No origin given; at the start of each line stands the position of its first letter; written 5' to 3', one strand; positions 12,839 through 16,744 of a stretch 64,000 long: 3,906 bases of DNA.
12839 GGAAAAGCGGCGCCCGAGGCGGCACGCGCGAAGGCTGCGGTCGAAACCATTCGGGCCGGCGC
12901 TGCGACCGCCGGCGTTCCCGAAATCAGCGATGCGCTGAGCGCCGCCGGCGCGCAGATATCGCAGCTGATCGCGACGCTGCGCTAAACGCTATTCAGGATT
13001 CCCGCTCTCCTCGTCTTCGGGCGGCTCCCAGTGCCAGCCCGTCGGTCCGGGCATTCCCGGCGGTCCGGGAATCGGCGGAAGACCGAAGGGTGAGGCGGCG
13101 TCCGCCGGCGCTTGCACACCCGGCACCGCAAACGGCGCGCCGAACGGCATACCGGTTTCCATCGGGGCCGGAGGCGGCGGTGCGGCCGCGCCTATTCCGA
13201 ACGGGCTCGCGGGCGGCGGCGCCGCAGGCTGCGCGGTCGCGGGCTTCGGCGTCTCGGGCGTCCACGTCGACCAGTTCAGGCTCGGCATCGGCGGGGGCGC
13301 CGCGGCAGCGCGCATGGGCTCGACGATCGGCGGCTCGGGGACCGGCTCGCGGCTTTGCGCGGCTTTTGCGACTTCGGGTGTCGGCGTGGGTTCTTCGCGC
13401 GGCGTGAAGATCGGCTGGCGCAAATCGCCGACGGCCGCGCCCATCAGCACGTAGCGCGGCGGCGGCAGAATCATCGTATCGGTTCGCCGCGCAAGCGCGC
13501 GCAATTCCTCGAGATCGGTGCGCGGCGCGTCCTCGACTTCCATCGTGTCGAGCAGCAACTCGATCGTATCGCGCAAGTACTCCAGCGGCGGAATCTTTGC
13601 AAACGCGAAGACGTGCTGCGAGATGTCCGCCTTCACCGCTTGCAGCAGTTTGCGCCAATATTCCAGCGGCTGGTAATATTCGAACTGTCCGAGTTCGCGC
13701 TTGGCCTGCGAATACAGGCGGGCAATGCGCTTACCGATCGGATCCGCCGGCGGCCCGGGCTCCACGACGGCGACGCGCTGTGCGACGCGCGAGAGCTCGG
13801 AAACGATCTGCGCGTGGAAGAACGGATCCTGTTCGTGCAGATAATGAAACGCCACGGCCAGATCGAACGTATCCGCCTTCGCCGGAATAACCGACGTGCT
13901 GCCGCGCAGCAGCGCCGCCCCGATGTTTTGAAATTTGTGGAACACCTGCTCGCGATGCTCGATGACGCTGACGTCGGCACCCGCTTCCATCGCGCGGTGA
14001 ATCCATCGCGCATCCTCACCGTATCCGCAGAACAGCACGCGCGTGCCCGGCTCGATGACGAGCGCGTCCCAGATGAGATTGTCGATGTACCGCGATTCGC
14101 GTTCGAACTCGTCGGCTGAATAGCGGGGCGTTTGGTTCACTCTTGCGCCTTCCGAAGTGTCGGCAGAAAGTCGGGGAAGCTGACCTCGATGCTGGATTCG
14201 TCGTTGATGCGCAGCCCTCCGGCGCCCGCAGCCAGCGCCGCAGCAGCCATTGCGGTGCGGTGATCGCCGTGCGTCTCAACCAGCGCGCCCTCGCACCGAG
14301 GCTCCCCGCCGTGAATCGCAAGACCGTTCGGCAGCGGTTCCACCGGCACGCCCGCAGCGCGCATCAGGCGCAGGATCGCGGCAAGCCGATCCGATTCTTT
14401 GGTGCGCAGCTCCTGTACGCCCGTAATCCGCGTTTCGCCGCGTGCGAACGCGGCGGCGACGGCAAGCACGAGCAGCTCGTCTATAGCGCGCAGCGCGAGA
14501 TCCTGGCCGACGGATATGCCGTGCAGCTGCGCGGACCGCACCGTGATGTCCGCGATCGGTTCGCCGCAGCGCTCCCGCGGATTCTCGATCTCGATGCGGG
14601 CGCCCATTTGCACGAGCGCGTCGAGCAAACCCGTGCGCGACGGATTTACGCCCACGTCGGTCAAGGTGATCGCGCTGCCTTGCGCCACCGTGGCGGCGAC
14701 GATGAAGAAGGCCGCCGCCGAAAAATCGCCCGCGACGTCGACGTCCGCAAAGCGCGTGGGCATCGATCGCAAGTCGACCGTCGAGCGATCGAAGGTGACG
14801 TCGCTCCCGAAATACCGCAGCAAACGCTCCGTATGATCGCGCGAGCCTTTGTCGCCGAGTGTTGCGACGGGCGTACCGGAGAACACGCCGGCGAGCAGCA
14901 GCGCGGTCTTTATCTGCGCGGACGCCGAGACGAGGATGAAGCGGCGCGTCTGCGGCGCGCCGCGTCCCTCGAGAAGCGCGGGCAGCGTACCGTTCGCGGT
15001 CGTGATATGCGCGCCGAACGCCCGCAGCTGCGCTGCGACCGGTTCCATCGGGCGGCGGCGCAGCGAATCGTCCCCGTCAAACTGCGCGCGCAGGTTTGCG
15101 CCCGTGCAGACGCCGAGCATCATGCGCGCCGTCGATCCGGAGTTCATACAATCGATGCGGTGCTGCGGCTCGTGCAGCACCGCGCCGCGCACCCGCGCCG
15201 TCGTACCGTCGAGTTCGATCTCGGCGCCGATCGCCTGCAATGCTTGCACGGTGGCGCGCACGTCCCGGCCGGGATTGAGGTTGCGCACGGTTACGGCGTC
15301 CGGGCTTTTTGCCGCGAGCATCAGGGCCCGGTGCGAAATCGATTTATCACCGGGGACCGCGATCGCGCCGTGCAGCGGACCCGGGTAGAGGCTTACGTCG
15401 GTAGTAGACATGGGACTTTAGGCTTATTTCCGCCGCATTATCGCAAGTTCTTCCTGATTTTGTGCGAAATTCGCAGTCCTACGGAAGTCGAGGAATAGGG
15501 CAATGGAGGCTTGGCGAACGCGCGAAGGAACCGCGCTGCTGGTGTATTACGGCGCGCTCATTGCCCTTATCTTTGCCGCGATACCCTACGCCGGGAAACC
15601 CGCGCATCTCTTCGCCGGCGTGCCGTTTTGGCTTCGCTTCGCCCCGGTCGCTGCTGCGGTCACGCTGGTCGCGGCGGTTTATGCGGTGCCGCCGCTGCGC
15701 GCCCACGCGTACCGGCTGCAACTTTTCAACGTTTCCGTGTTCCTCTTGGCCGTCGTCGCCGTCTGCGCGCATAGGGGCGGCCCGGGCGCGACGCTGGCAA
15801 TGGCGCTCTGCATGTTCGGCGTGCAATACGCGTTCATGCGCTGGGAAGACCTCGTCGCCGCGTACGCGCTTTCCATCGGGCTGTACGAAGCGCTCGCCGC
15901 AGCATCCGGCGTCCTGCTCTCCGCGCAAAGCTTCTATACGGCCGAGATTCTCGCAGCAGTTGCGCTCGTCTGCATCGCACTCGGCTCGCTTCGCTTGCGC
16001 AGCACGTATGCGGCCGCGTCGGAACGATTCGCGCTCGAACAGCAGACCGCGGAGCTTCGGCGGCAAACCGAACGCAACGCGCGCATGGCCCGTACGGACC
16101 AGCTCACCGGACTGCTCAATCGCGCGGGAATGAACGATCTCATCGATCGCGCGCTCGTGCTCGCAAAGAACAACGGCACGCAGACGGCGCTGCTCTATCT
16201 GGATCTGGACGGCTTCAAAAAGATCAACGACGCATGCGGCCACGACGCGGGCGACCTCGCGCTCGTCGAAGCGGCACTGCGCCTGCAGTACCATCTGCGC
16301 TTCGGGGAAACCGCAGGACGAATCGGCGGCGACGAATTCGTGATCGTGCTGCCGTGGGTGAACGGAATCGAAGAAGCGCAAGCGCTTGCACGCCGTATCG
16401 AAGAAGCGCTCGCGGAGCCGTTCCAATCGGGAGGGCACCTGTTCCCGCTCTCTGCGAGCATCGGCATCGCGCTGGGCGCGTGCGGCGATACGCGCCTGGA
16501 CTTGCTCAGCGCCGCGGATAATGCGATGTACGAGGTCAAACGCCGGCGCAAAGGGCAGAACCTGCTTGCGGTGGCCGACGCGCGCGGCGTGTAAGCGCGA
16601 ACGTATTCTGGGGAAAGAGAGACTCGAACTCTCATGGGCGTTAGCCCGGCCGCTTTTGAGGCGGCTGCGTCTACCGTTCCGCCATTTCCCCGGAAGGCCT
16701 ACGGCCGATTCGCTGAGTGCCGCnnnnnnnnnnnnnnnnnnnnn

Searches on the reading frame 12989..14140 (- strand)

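Call 12: search_protein_families(library=pfam, proteins=[window:12989-14140:-], max_evalue=0.001)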
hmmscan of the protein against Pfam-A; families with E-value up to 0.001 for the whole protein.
window:12989-14140:- (383 aa): 0 families

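Call 83: search_protein_families(library=ncbifam, proteins=[window:12989-14140:-], max_evalue=0.01)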
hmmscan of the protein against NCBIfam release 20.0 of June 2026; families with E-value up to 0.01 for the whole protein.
window:12989-14140:- (383 aa): 1 family
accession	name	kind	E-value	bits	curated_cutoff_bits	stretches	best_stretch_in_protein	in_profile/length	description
NF004452.0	PRK05785.1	equivalog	0.0028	17.2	207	1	39-144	61-162/228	hypothetical protein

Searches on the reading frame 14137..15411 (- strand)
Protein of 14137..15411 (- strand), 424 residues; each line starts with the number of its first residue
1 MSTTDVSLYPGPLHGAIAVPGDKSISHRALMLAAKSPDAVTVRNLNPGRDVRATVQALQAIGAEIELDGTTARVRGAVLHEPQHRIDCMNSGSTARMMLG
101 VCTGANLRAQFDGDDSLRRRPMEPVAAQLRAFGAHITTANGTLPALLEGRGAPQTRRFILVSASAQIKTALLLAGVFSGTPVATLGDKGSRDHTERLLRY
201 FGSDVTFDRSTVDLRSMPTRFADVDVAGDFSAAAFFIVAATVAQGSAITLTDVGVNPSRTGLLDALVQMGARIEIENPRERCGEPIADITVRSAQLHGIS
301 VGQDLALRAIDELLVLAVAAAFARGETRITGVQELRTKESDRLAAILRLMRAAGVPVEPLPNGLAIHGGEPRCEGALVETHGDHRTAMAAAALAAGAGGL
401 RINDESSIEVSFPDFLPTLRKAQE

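Call 12: search_protein_families(library=pfam, proteins=[window:14137-15411:-], max_evalue=0.001)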
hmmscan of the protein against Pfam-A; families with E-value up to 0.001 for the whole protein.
window:14137-15411:- (424 aa): 1 family
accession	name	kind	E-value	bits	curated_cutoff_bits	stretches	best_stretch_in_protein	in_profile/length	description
PF00275.25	EPSP_synthase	-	3.5e-84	283.4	22.8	1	11-419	5-417/417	EPSP synthase (3-phosphoshikimate 1-carboxyvinyltransferase)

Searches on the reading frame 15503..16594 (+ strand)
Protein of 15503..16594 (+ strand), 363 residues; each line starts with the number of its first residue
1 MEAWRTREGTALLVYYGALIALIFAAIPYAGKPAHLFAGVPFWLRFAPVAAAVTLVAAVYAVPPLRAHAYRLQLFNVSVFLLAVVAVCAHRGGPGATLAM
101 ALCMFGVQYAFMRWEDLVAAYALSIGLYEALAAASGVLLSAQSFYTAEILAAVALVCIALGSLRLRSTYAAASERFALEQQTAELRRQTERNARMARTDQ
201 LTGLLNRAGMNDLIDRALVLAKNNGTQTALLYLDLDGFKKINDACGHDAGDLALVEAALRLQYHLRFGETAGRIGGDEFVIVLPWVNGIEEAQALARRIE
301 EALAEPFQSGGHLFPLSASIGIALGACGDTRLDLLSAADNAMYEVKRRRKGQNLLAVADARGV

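Call 12: search_protein_families(library=pfam, proteins=[window:15503-16594:+], max_evalue=0.001)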
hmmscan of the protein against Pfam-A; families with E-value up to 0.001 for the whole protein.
window:15503-16594:+ (363 aa): 1 family
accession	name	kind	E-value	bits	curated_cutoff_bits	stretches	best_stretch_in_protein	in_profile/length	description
PF00990.26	GGDEF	-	7.9e-39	133.4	23.8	1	197-350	2-159/161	Diguanylate cyclase, GGDEF domain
